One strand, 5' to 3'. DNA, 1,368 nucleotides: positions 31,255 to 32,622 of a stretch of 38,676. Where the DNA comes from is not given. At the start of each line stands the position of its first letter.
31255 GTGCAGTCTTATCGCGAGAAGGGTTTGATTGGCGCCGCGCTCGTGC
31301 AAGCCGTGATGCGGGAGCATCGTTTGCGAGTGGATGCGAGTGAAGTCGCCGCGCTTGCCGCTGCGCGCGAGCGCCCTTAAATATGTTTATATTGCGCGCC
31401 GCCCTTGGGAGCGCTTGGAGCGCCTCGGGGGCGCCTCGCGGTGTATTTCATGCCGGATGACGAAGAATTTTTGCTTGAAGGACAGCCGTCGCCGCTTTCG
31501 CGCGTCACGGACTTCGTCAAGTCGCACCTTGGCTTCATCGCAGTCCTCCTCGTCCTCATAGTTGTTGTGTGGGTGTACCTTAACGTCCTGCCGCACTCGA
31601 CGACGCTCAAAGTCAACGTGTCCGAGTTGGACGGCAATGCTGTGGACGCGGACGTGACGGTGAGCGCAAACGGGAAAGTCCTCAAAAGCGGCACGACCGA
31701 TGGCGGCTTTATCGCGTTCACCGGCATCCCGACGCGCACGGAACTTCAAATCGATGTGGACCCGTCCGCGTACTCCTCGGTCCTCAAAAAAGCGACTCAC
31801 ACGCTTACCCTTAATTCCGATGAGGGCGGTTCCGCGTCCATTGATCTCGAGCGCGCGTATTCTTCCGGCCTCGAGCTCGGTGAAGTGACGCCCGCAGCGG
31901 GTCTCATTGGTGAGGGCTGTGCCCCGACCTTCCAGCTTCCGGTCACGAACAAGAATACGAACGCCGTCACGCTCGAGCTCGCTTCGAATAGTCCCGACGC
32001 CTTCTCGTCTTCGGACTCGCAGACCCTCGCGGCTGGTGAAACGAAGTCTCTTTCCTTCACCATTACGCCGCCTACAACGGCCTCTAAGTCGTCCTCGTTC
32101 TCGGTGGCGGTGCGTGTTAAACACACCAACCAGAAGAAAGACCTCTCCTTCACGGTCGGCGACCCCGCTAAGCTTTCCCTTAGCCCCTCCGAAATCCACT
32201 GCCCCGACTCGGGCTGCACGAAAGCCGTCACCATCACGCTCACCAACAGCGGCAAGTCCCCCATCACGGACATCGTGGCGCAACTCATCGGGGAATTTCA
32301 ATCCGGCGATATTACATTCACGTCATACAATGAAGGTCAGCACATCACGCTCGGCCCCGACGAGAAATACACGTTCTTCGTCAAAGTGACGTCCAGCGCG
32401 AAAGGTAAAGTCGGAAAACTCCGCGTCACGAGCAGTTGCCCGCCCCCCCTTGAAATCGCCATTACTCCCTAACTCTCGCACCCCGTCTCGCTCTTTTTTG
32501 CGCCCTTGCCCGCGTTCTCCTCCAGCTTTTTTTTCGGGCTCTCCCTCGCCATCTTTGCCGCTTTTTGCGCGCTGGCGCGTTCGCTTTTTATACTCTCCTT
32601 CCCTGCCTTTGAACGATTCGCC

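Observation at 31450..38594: Compact Epd/Tad-like type IV filament locus: anchor protein, ATPase, two half-platform proteins and eight mini-pilins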

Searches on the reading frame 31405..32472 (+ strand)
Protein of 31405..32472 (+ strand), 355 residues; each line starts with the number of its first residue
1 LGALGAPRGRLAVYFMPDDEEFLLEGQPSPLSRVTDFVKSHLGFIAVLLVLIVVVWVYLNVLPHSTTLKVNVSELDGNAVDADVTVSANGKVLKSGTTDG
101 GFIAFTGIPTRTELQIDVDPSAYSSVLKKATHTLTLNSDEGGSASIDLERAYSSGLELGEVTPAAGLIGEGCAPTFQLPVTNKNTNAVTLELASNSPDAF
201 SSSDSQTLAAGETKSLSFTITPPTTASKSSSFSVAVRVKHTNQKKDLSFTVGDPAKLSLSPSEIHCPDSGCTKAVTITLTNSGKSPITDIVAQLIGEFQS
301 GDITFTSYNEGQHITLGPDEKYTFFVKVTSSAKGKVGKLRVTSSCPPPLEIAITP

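Call 6: search_protein_families(library=pfam, proteins=[window:31405-32472:+], max_evalue=0.1)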
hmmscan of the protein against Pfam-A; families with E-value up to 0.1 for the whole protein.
window:31405-32472:+ (355 aa): 9 families
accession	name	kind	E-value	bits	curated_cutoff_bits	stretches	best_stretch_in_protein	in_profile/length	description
PF11614.14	FixG_C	-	0.00013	22.6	25.6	1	175-243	34-110/119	IG-like fold at C-terminal of FixG, putative oxidoreductase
PF10633.15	NPCBM_assoc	-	0.00013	22.5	24.4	0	197-230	31-68/78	NPCBM-associated, NEW3 domain of alpha-galactosidase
PF16392.11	DUF5001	-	0.0043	17.5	23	0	177-239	13-71/86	Ig-like domain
PF06280.18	fn3_5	-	0.015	16.4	27.6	0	201-245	59-105/112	Fn3-like domain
PF00927.28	Transglut_C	-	0.017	15.7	26.6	0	275-335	19-81/106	Transglutaminase family, C-terminal ig like domain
PF23619.1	Ig_VWA7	-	0.022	15.4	27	1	180-251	24-97/104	VWA7 Ig-like domain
PF07705.17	CARDB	-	0.026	15.2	22.7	0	174-239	36-84/101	CARDB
PF11611.13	DUF4352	-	0.072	13.8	25.9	0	241-321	6-92/122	Domain of unknown function (DUF4352)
PF21633.3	MOV-10_Ig-like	-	0.074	13.6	27.4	0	270-334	31-96/126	Helicase MOV-10, Ig-like domain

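Call 10: search_protein_families(library=ncbifam, proteins=[window:31405-32472:+], max_evalue=0.01)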
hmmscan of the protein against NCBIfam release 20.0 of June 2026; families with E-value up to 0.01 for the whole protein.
window:31405-32472:+ (355 aa): 1 family
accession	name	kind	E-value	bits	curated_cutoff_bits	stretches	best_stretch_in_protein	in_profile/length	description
NF012200.0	choice_anch_D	domain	0.00037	21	45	0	177-235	38-102/108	choice-of-anchor D domain-containing protein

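Call 42: find_homologous_proteins(query=window:31450-32472:+, max_evalue=0.001)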
Query window:31450-32472:+ (340 aa): 1 proteins with E <= 0.001 among 7907 candidates.
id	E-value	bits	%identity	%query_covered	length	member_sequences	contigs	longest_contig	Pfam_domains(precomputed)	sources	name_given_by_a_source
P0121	1.1e-215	733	100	100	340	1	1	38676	-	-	-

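Call 45: search_solved_structures(query=A1, max_evalue=1)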
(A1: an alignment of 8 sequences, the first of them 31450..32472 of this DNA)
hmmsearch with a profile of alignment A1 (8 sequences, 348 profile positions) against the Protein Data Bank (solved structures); distinct sequences matched with E-value up to 1: 12.
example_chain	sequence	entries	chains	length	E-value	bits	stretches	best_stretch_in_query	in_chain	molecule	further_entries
1nwo_A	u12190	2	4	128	0.039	16.1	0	237-295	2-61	AZURIN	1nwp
4dgu_A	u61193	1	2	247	0.084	15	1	223-310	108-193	putative cell adhesion protein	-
9bti_G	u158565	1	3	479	0.2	13.8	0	187-234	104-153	Envelope glycoprotein gp120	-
1joi_A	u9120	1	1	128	0.31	13.2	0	237-274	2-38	AZURIN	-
2w8i_A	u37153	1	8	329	0.39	12.9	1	249-290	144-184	PUTATIVE OUTER MEMBRANE LIPOPROTEIN WZA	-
2w8h_A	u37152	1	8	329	0.39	12.8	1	249-290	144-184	PUTATIVE OUTER MEMBRANE LIPOPROTEIN WZA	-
2j58_A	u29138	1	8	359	0.45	12.6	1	249-290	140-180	OUTER MEMBRANE LIPOPROTEIN WZA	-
8bdw_A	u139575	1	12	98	0.58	12.3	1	59-139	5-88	Cell surface adherence protein,collagen-binding domain, LPXTG-motif cell wall anchor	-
5j1t_A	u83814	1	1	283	0.73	11.9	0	260-312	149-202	Torsin-1A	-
5j1s_A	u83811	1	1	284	0.74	11.9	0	260-312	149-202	Torsin-1A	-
6oif_A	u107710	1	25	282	0.76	11.9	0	260-312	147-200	Torsin-1A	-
8j9f_A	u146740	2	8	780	0.91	11.6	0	246-317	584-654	Beta-glucosidase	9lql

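Call 46: find_homologous_proteins(query=A1, max_evalue=0.001)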
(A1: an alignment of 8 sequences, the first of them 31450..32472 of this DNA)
Query A1 (8 sequences) (340 aa, profile of the alignment): 14 proteins with E <= 0.001 among 8000 candidates.
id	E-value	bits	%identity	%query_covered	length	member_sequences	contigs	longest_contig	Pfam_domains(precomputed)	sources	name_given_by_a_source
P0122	2.1e-129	450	27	95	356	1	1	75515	-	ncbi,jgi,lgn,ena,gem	ncbi:MAG: hypothetical protein WCX64_02880 [Candidatus Micrarchaeia archaeon]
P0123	3.9e-124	432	26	91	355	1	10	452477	-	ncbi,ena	-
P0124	2.4e-117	410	27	91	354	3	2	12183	-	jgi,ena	-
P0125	3.4e-114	400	26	94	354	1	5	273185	-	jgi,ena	-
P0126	5.6e-113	396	29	88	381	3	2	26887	-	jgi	-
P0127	2.4e-111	390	23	95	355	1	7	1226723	-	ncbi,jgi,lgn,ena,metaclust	metaclust:\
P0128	8.1e-111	388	27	95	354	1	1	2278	-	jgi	jgi:hypothetical protein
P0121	8.4e-111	388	100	100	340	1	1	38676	-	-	-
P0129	1.9e-110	387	25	99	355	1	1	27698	-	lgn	-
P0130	1.7e-109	384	26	97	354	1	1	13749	-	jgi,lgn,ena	-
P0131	6.1e-107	376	26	95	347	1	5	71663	-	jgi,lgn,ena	-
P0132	2.2e-106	374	26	94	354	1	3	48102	-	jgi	jgi:hypothetical protein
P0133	1.6e-92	328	26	72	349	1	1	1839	-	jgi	jgi:hypothetical protein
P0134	1.3e-79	286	24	91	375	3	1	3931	-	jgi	jgi:hypothetical protein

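Call 56: predict_structure(alignment_id=A2)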
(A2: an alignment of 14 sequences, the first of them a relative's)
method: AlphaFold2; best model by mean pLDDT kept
length: 340 residues; sequences in the alignment: 14
mean_pLDDT: 78.2   pTM: 0.57
mean pLDDT of the five models: 78.2, 76.8, 75.1, 74.5, 71.3
residues with pLDDT >= 90: 52; 70-90: 216; 50-70: 56; < 50: 16
segments of 3 or more residues with pLDDT < 50: 1-14
pLDDT, mean of each block of 10 residues (from residue 1): 44 49 68 86 78 91 89 90 91 87 83 88 79 87 75 70 88 87 72 90 76 71 88 75 79 60 76 80 75 76 82 72 79 78
secondary structure, 60 per line:
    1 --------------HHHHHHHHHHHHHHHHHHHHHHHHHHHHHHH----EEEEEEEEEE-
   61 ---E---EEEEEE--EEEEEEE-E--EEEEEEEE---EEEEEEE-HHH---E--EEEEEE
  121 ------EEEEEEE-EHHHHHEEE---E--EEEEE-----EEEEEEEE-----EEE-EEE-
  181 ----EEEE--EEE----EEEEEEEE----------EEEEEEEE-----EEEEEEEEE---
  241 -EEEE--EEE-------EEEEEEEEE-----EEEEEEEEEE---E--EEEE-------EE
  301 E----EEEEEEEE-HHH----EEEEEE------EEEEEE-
elements in order: H15-45 E50-59 E68-73 E76-82 E87-94 E98-104 E115-120 E127-133 H136-140 E141-143 E150-154 E160-167 E173-175 E177-179 E185-188 E191-193 E198-205 E216-223 E229-237 E242-245 E248-250 E258-266 E272-281 E288-291 E299-301 E306-313 E322-327 E334-339

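Call 59: fold_search(model_id=the predicted structure, library=pdb)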
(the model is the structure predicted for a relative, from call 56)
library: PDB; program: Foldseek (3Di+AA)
matches with E <= 10: 1928; with E <= 0.001: 326
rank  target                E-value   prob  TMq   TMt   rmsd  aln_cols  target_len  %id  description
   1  7sqc_F0               7.7e-12  1.00  0.25  0.27  16.9       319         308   13  Ciliary C1 central pair apparatus isolated from Chlamydomonas reinhardtii (released 2022-04-13)
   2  7sqc_O0               9.7e-11  1.00  0.27  0.10  18.5       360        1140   14  Ciliary C1 central pair apparatus isolated from Chlamydomonas reinhardtii (released 2022-04-13)
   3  7sqc_F1               1.2e-10  1.00  0.25  0.19  16.6       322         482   13  Ciliary C1 central pair apparatus isolated from Chlamydomonas reinhardtii (released 2022-04-13)
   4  7sqc_T2               4.8e-10  1.00  0.28  0.19  14.9       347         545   12  Ciliary C1 central pair apparatus isolated from Chlamydomonas reinhardtii (released 2022-04-13)
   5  9ijj_O                5.0e-10  1.00  0.26  0.08  17.9       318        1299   13  In situ structure of the central apparatus in mouse sperm axoneme. (released 2025-06-04)
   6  7sqc_T0               6.4e-10  1.00  0.28  0.19  26.4       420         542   13  Ciliary C1 central pair apparatus isolated from Chlamydomonas reinhardtii (released 2022-04-13)
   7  7som_D                6.8e-10  1.00  0.31  0.10  16.4       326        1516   14  Ciliary C2 central pair apparatus isolated from Chlamydomonas reinhardtii (released 2022-04-13)
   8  9ijj_E                7.1e-10  1.00  0.30  0.22  16.6       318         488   15  In situ structure of the central apparatus in mouse sperm axoneme. (released 2025-06-04)
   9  7sqc_2B               9.1e-10  1.00  0.24  0.12  17.1       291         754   14  Ciliary C1 central pair apparatus isolated from Chlamydomonas reinhardtii (released 2022-04-13)
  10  7sqc_T1               1.2e-09  1.00  0.28  0.19  16.9       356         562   14  Ciliary C1 central pair apparatus isolated from Chlamydomonas reinhardtii (released 2022-04-13)
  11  7sqc_2A               2.0e-09  1.00  0.24  0.12  18.2       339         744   14  Ciliary C1 central pair apparatus isolated from Chlamydomonas reinhardtii (released 2022-04-13)
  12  9fh8_A                5.4e-09  1.00  0.24  0.28  11.0       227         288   14  Crystal structure of the SPD-2 domain of Apis dorsata CEP192 (released 2025-03-26)
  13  9ijj_h                5.4e-09  1.00  0.27  0.09  16.8       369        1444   11  In situ structure of the central apparatus in mouse sperm axoneme. (released 2025-06-04)
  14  9fh8_H                1.3e-08  1.00  0.24  0.28  10.8       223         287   14  Crystal structure of the SPD-2 domain of Apis dorsata CEP192 (released 2025-03-26)
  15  9ijj_4I               1.3e-08  1.00  0.23  0.03  21.4       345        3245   12  In situ structure of the central apparatus in mouse sperm axoneme. (released 2025-06-04)
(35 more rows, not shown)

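Call 94: search_protein_representatives(alignment_id=A2)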
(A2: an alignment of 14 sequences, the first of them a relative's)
Query: 14 sequences, 354 profile positions. Proteins with E-value up to 0.001 (for the whole library): 100; up to 1e-10: 71; up to 1e-30: 14. The best 100 are listed.
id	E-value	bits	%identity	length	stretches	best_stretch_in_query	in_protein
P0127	1.3e-177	606.5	-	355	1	1-354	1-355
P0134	1.9e-139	480.9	-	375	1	1-350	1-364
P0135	1.1e-105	369.9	-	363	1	1-351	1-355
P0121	1.4e-95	336.6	-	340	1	13-350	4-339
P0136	1.1e-72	261.3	-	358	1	7-350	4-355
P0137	1.2e-70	254.7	-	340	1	33-353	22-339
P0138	3.2e-60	220.3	-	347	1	13-350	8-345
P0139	8.7e-60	218.9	-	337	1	38-352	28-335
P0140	8.8e-35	136.7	-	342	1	13-351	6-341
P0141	7.8e-33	130.2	-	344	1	21-345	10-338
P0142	9.2e-32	126.7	-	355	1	33-351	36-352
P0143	1.0e-31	126.5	-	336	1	24-351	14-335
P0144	2.8e-31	125.2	-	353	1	9-312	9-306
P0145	7.2e-31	123.8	-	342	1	9-350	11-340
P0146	1.7e-30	122.5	-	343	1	35-345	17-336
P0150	1.1e-25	106.7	-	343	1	33-349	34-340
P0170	2.1e-19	86.0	-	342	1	34-348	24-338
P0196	1.3e-11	60.4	-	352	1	16-326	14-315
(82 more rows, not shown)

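Call 95: find_encoding_contigs(protein=P0150, flank=5000, max_places=2)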
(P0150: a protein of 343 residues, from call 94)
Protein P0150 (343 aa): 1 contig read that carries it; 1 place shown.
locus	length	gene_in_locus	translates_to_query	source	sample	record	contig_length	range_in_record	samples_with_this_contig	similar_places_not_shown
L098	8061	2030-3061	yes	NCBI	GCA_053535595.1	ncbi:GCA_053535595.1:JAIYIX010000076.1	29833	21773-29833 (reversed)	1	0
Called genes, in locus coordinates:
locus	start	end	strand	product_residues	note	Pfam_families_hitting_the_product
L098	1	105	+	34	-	?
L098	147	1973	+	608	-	PF02934:GatB_N, PF02938:GAD, PF02637:GatB_Yqey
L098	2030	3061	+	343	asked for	-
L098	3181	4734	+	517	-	PF00437:T2SSE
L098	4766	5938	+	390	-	PF00482:T2SSF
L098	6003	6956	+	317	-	PF00482:T2SSF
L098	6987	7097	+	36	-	-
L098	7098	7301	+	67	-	-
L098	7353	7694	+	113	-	PF01906:YbjQ_1, PF23025:YbjQ_2 (weak)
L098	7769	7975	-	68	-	-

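Call 96: find_encoding_contigs(protein=P0170, flank=5000, max_places=2)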
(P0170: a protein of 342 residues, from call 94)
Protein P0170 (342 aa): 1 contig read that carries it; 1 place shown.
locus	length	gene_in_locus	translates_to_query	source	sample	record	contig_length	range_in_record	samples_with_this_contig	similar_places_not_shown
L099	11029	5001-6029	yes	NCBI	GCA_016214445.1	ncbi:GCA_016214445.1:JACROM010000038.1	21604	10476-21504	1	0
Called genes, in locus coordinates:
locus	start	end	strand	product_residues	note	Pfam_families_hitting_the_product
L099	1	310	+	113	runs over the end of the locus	PF05168:HEPN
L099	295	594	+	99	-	PF01909:NTP_transf_2, PF18765:Polbeta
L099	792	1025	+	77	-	PF04014:MazE_antitoxin (weak)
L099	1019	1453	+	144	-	PF01850:PIN, PF13470:PIN_3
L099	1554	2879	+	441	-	PF18195:GatD_N, PF00710:Asparaginase, PF17763:Asparaginase_C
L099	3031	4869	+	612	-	PF02934:GatB_N, PF02637:GatB_Yqey (weak)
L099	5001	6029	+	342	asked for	-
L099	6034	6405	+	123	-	-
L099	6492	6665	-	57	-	-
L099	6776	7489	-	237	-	-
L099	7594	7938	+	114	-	-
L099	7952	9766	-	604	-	-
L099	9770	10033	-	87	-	-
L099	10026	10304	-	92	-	-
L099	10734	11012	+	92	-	-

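Call 97: find_encoding_contigs(protein=P0196, flank=5000, max_places=2)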
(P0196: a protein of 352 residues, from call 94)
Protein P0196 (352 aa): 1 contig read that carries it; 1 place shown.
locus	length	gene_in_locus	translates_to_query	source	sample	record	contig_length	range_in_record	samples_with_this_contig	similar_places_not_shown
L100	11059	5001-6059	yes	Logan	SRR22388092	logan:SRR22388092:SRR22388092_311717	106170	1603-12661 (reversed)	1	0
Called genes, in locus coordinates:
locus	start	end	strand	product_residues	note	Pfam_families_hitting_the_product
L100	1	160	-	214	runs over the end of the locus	PF13545:HTH_Crp_2 (weak), PF01982:CTP-dep_RFKase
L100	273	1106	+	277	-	-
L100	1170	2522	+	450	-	PF18195:GatD_N, PF00710:Asparaginase, PF17763:Asparaginase_C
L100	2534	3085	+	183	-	PF01661:Macro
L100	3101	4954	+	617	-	PF02934:GatB_N, PF02938:GAD (weak), PF02637:GatB_Yqey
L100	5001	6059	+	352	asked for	PF11974:bMG3 (weak), PF13620:CarboxypepD_reg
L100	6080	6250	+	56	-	-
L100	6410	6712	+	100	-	PF01248:Ribosomal_L7Ae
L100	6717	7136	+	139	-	PF00013:KH_1 (faint), PF07650:KH_2, PF13083:KH_KhpA-B (faint), PF26594:KH_NusA_2nd (weak), PF07650:KH_2 (weak)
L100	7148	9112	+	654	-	PF00164:Ribosom_S12_S23 (weak), PF14890:Intein_splicing, PF00164:Ribosom_S12_S23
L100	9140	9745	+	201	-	PF00177:Ribosomal_S7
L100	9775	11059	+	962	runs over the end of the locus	?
